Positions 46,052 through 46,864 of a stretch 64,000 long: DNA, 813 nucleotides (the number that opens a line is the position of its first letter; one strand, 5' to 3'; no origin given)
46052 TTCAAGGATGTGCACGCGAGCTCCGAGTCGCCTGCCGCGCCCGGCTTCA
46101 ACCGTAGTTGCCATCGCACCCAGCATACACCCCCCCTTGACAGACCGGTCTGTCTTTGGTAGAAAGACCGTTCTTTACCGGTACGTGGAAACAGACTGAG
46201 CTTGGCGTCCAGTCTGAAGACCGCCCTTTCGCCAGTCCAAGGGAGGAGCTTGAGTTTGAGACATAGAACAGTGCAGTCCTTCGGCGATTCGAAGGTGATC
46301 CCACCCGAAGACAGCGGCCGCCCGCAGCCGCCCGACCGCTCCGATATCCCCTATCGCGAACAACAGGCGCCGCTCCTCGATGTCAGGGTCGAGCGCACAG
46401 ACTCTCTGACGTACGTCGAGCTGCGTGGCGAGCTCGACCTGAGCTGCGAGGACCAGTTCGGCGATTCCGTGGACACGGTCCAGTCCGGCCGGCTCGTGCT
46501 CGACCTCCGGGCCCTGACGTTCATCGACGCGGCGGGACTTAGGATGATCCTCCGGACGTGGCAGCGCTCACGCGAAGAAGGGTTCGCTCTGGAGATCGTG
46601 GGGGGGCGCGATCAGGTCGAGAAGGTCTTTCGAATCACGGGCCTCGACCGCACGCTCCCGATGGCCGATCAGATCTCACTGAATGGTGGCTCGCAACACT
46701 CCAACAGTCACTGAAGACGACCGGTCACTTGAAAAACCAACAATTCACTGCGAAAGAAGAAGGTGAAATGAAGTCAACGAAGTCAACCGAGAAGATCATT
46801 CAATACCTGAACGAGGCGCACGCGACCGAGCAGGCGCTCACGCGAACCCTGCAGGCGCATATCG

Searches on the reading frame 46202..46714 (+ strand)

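Call 48: search_protein_families(library=pfam, proteins=[window:46202-46714:+], max_evalue=0.0001)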
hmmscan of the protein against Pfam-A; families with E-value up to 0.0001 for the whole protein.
window:46202-46714:+ (170 aa): 2 families
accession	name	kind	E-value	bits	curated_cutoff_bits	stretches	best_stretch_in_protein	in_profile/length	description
PF01740.26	STAS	-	1e-14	54.6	22.6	1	62-157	3-102/106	STAS domain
PF13466.11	STAS_2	-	7.1e-10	39.4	29.2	1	72-149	1-80/80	STAS domain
